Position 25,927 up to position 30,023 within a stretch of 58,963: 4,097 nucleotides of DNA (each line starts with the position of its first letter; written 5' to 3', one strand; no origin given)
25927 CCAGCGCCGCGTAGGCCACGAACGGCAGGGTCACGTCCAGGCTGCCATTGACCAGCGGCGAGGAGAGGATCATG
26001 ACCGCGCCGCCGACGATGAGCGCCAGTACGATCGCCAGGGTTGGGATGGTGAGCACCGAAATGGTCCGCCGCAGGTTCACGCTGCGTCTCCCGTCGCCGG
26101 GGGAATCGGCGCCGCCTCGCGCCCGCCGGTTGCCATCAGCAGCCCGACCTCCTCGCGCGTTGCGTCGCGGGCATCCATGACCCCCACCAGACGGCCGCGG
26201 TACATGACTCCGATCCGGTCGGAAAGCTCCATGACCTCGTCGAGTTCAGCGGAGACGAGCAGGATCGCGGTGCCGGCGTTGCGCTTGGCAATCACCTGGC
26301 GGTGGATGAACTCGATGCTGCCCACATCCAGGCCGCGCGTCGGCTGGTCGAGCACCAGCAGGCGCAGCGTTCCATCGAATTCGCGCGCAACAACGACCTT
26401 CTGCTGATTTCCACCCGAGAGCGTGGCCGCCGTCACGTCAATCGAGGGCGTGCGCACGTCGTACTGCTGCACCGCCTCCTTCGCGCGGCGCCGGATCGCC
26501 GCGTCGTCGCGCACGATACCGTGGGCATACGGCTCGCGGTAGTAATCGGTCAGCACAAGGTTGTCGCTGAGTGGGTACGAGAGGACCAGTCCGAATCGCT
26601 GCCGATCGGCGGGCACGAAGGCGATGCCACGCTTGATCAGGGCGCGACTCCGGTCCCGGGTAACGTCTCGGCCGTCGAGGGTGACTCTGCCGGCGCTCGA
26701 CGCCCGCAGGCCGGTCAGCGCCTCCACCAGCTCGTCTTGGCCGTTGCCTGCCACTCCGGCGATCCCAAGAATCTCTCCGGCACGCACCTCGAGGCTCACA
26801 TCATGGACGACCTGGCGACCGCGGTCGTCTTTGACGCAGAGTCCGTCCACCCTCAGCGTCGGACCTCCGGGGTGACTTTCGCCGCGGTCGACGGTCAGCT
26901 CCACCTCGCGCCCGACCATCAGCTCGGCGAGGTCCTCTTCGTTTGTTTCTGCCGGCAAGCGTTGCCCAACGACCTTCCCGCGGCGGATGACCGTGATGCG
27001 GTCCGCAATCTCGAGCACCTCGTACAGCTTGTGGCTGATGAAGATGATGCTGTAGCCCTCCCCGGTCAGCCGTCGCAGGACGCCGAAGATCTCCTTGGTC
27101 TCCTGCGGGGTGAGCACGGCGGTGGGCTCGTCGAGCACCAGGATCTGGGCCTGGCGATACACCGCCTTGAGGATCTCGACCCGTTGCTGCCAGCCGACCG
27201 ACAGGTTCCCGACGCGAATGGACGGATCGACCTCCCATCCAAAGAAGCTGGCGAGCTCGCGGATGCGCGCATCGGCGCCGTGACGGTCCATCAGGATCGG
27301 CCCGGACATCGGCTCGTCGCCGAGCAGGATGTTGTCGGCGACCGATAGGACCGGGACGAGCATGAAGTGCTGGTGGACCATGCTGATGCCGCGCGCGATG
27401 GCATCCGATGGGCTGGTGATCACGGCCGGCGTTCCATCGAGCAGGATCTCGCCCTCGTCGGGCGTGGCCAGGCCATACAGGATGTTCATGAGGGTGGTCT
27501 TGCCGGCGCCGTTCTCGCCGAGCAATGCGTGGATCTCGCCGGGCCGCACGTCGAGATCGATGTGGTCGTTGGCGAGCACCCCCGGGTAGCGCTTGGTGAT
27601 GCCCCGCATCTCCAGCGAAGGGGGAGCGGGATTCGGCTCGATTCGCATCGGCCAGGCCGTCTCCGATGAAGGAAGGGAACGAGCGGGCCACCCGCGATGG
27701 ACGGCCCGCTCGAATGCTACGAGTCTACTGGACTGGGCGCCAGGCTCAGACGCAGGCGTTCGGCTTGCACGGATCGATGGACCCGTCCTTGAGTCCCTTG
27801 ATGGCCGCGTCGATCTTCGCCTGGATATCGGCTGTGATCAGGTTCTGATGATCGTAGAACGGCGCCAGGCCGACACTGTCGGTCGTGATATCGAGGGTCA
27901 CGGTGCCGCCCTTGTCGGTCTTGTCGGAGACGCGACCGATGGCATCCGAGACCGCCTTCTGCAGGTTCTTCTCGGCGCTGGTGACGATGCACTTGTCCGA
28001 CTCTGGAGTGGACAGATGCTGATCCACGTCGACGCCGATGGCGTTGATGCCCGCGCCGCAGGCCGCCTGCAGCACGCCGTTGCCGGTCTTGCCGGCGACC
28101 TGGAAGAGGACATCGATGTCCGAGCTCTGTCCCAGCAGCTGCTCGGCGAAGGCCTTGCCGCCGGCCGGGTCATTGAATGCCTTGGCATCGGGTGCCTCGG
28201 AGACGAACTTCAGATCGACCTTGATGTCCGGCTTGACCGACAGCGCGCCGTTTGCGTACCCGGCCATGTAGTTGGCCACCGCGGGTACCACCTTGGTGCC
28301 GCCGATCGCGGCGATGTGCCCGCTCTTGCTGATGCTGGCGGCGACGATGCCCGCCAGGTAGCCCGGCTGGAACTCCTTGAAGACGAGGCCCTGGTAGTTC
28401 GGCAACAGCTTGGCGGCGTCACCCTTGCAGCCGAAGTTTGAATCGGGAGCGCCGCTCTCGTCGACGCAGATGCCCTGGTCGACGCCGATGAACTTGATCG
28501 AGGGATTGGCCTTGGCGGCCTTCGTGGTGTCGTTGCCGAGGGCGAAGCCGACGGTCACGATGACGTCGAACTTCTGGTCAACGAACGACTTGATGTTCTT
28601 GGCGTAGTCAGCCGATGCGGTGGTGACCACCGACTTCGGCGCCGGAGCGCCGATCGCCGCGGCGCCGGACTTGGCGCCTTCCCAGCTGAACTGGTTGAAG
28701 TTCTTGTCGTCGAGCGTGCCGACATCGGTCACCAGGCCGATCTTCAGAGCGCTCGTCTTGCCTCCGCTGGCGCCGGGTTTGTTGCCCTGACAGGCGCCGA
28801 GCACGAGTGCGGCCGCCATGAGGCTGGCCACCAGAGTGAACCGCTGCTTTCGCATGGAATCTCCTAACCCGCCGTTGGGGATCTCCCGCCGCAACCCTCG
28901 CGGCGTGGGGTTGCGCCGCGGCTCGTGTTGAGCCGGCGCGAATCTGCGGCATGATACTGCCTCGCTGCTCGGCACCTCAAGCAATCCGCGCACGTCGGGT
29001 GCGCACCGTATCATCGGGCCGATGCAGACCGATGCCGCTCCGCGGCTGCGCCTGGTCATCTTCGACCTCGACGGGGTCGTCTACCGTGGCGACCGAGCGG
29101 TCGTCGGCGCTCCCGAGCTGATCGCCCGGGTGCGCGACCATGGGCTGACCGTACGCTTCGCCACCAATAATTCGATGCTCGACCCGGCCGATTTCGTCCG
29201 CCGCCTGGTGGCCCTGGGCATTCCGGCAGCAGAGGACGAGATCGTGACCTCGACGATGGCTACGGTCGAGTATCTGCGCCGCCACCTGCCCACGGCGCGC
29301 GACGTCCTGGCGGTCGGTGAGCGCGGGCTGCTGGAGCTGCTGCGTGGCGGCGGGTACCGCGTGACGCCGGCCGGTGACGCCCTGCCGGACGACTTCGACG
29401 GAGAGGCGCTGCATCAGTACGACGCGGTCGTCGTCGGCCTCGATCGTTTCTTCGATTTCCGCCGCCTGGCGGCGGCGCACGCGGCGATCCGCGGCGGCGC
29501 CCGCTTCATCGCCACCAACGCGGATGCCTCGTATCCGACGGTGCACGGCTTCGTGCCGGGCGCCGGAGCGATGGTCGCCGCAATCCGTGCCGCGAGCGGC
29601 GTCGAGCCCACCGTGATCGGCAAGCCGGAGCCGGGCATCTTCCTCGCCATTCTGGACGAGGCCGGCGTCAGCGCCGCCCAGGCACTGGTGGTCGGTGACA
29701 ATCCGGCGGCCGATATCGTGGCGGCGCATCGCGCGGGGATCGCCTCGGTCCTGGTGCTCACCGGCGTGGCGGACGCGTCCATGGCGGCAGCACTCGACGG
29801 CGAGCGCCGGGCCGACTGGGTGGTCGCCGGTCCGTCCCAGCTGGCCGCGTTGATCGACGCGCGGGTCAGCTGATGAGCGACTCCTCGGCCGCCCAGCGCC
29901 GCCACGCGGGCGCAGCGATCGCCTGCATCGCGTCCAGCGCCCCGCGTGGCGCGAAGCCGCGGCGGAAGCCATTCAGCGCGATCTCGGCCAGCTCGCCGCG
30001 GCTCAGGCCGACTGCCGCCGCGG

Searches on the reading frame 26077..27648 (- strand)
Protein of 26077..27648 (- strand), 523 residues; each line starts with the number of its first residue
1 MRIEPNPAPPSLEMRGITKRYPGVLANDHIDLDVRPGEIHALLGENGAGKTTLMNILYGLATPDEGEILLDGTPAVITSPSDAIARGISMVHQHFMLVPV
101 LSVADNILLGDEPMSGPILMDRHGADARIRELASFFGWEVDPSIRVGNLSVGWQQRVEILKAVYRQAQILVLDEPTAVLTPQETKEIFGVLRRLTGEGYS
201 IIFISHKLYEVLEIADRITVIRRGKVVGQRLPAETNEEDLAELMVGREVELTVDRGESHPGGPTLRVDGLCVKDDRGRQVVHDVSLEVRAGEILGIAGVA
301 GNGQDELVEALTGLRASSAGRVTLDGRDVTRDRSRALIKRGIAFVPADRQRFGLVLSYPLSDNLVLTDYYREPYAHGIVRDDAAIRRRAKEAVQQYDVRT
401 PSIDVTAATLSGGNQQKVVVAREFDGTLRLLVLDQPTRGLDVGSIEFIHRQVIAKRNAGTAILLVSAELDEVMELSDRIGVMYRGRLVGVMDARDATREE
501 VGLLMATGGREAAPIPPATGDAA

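Call 58: search_protein_families(library=pfam, proteins=[window:26077-27648:-], max_evalue=0.00001)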
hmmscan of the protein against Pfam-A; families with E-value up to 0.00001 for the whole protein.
window:26077-27648:- (523 aa): 2 families
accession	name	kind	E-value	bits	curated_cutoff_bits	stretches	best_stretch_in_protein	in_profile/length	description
PF00005.33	ABC_tran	-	9.7e-51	172.4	25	2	29-177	3-137/137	ABC transporter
PF13304.12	AAA_21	-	1.3e-10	42.3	27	0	155-210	243-302/304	AAA domain, putative AbiEii toxin, Type IV TA system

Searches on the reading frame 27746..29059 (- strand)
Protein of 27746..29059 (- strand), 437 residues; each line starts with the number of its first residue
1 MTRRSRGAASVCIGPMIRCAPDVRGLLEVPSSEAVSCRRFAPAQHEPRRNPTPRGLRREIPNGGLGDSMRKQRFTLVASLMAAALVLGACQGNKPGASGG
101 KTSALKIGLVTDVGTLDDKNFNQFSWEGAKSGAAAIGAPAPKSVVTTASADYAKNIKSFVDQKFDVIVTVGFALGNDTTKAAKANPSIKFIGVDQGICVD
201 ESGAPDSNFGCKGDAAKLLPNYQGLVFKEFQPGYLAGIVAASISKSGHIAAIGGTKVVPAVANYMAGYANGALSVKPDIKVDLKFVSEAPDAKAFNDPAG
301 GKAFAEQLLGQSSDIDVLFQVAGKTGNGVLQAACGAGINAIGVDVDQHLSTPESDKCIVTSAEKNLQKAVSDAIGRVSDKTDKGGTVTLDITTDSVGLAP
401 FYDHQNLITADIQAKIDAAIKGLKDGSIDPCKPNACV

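Call 58: search_protein_families(library=pfam, proteins=[window:27746-29059:-], max_evalue=0.00001)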
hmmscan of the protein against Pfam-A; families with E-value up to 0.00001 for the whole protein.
window:27746-29059:- (437 aa): 1 family
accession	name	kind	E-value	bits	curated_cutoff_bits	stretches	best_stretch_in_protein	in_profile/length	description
PF02608.20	Bmp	-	5.1e-44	150.9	24.1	1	110-418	6-286/301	ABC transporter substrate-binding protein PnrA-like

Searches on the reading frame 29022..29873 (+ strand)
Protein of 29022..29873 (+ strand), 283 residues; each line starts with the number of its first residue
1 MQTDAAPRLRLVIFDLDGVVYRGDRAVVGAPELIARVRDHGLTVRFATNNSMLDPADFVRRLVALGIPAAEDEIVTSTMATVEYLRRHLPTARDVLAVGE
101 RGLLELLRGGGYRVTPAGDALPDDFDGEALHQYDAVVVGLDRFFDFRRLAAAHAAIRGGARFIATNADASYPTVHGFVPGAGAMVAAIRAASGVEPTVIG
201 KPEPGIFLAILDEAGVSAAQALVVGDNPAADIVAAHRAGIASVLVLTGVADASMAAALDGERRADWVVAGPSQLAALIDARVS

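Call 58: search_protein_families(library=pfam, proteins=[window:29022-29873:+], max_evalue=0.00001)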
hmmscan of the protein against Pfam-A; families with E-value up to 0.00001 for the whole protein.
window:29022-29873:+ (283 aa): 4 families
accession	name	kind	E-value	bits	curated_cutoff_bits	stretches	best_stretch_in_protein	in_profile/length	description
PF13344.12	Hydrolase_6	-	1e-25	90.1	27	1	12-112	1-100/101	Haloacid dehalogenase-like hydrolase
PF13242.12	Hydrolase_like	-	2.4e-17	63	22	1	198-268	1-69/75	HAD-hyrolase-like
PF00702.32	Hydrolase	-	3.1e-17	64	26.4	1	10-239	2-191/191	haloacid dehalogenase-like hydrolase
PF13419.12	HAD_2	-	1.5e-08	35.4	23.8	1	194-245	128-178/178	Haloacid dehalogenase-like hydrolase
